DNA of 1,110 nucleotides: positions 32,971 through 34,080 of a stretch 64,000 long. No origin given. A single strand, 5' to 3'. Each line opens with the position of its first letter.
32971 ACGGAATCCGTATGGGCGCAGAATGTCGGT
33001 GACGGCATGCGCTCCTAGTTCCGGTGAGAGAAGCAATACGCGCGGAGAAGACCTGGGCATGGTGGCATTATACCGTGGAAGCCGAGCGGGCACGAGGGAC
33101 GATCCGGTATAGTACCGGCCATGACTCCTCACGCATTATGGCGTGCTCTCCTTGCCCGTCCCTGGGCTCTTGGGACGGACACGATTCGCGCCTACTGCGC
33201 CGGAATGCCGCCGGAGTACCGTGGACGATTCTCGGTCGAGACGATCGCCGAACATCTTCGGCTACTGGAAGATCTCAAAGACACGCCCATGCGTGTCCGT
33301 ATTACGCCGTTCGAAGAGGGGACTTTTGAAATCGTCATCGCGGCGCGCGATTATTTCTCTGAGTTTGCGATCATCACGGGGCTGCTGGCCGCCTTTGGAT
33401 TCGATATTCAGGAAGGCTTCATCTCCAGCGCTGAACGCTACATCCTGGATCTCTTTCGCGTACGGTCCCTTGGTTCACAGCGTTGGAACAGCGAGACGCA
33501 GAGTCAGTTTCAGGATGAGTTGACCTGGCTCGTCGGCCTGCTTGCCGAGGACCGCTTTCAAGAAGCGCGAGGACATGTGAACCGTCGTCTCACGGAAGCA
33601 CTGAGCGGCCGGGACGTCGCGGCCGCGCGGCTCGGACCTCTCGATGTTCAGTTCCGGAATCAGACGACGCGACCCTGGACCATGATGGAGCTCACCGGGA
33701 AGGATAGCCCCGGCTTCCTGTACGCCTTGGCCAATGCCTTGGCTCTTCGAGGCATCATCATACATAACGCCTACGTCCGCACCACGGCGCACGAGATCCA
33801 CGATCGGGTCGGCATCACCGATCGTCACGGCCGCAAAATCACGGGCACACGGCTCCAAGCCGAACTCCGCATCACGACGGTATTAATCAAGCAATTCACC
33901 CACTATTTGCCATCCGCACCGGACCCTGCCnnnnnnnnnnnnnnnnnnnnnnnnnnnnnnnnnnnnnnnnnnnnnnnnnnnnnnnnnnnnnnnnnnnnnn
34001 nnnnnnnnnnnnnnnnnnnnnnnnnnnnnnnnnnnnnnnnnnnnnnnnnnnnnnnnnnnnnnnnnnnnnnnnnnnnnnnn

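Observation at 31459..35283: GS adenylyltransferase (GlnE) split into two divergently transcribed single-module genes, one fused to ACT-like domains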

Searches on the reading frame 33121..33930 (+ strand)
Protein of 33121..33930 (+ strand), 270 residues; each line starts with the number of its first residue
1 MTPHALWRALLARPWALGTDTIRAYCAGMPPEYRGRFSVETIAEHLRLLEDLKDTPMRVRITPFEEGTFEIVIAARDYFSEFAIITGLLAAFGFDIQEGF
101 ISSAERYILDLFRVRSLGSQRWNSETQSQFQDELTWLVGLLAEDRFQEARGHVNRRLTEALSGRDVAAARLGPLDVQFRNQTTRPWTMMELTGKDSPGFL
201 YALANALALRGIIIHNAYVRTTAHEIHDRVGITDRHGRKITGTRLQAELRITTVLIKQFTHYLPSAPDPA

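Call 47: search_solved_structures(query=window:33121-33930:+, max_evalue=10)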
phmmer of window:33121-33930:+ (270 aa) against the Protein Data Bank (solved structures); distinct sequences matched with E-value up to 10: 0.

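Call 69: search_protein_families(library=pfam, proteins=[window:33121-33930:+], max_evalue=0.01)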
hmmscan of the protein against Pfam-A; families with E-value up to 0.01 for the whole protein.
window:33121-33930:+ (270 aa): 1 family
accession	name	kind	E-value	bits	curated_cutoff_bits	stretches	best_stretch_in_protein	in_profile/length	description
PF01842.31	ACT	-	4.7e-05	23.5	27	1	190-236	4-52/66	ACT domain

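Call 73: search_protein_families(library=pfam, alignment_id=A2, max_evalue=0.01)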
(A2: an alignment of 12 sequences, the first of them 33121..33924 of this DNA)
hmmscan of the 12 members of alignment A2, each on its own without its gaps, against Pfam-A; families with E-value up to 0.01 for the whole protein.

A. member 1, window:33121-33924:+ (268 aa): 1 family
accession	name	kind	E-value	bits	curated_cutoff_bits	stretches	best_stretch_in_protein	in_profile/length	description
PF01842.31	ACT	-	4.6e-05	23.5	27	1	190-236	4-52/66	ACT domain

B. families by the number of members that match (of 12 scanned): 2 families
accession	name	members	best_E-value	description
PF24931.1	ACT_ACR9_3rd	8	4.2e-07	ACR9-like, ACT-like domain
PF01842.31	ACT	7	3.9e-06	ACT domain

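Call 74: search_solved_structures(query=A2, max_evalue=1)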
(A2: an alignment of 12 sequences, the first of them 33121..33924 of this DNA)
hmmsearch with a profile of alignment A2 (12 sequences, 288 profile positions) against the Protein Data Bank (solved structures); distinct sequences matched with E-value up to 1: 1.
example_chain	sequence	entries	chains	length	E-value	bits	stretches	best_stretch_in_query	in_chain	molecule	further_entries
9fq7_4H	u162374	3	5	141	0.53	12.7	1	155-214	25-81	Cytochrome c oxidase subunit 30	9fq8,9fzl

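Call 76: predict_structure(alignment_id=A2)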
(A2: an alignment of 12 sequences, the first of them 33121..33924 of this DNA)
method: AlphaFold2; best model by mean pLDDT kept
length: 268 residues; sequences in the alignment: 12
mean_pLDDT: 86.2   pTM: 0.82
mean pLDDT of the five models: 86.2, 85.4, 84.7, 82.5, 81.7
residues with pLDDT >= 90: 109; 70-90: 138; 50-70: 21; < 50: 0
segments of 3 or more residues with pLDDT < 50: none
pLDDT, mean of each block of 10 residues (from residue 1): 93 88 89 91 91 85 87 78 87 89 85 81 85 91 89 88 65 87 85 83 90 90 84 92 95 89 71
secondary structure, 60 per line:
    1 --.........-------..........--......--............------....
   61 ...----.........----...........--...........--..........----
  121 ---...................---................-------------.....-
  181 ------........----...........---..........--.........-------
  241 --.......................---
elements in order: H3-11 H19-28 H31-36 H39-50 E57-63 E68-76 H81-91 E94-104 E107-116 H124-142 H146-161 E175-179 E187-194 H199-209 E213-222 E225-233 H243-265

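Call 78: fold_search(model_id=the predicted structure, library=pdb)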
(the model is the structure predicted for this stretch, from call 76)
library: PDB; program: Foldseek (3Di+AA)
matches with E <= 10: 1131; with E <= 0.001: 5
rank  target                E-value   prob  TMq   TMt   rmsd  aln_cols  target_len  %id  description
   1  9hv0                  4.9e-06  1.00  0.37  0.10   4.6       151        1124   15  CryoEM map of the large glutamate dehydrogenase composed of 180 kDa subunits from Mycobacterium smegmatis obtained in th (released 2026-01-14)
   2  9hv5                  1.0e-05  1.00  0.36  0.10   5.2       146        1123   14  CryoEM map of the large glutamate dehydrogenase composed of 180 kDa subunits from Mycobacterium smegmatis obtained in th (released 2026-01-14)
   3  7jsr_B                1.1e-05  1.00  0.29  0.07  23.6       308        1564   11  Crystal structure of the large glutamate dehydrogenase composed of 180 kDa subunits from Mycobacterium smegmatis (released 2021-06-09)
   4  7jsr_A                2.7e-05  1.00  0.33  0.07  22.9       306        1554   13  Crystal structure of the large glutamate dehydrogenase composed of 180 kDa subunits from Mycobacterium smegmatis (released 2021-06-09)
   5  9hv6                  4.7e-05  1.00  0.37  0.11   5.2       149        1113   13  CryoEM map of the large glutamate dehydrogenase composed of 180 kDa subunits from Mycobacterium smegmatis obtained in th (released 2026-01-14)
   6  9d2r                  1.2e-03  1.00  0.36  0.50  13.2       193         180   16  Crystal structure of E. coli Threonine dehydratase regulatory domain in complex with isoleucine (released 2025-04-09)
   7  2qyv_A                1.9e-03  0.94  0.28  0.18  13.7       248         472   11  Crystal structure of putative Xaa-His dipeptidase (YP_718209.1) from Haemophilus somnus 129PT at 2.11 A resolution (released 2007-08-28)
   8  8y1j_A                2.2e-03  0.99  0.35  0.20  14.1       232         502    9  Structure of the pyridoxal 5'-phosphate-dependent (PLP) threonine deaminase ilvA1 from Pseudomonas aeruginosa PAO1 (released 2024-05-22)
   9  4pzf_D                2.4e-03  0.77  0.22  0.14  16.0       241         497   11  Berberine bridge enzyme G164A variant, a reticuline dehydrogenase (released 2014-04-23)
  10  2qyv_B                3.5e-03  0.93  0.30  0.19  12.8       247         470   11  Crystal structure of putative Xaa-His dipeptidase (YP_718209.1) from Haemophilus somnus 129PT at 2.11 A resolution (released 2007-08-28)
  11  9hux_A                4.8e-03  1.00  0.28  0.08   4.8       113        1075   15  CryoEM map of the large glutamate dehydrogenase composed of 180 kDa subunits from Mycobacterium smegmatis obtained in  (released 2026-01-14)
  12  9c7n_D                5.1e-03  1.00  0.24  0.68   3.4        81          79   16  Crystal Structure of the GL3 ACT-like Domain (released 2025-10-08)
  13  9q7v_A                5.1e-03  0.20  0.14  0.13  21.0       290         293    8  One of a series of engineered variants of I-OnuI meganuclease targeting altered DNA target sequence (released 2025-09-10)
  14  4pzf_B                6.0e-03  0.54  0.22  0.14  16.5       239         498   11  Berberine bridge enzyme G164A variant, a reticuline dehydrogenase (released 2014-04-23)
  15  9c7n_B                6.4e-03  1.00  0.23  0.61   3.3        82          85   17  Crystal Structure of the GL3 ACT-like Domain (released 2025-10-08)
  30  2nyi_A                2.8e-02  0.75  0.22  0.32  17.6       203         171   11  Crystal Structure of an Unknown Protein from Galdieria sulphuraria (released 2006-12-12)
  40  2nyi_B                4.9e-02  0.63  0.21  0.32  17.7       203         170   11  Crystal Structure of an Unknown Protein from Galdieria sulphuraria (released 2006-12-12)
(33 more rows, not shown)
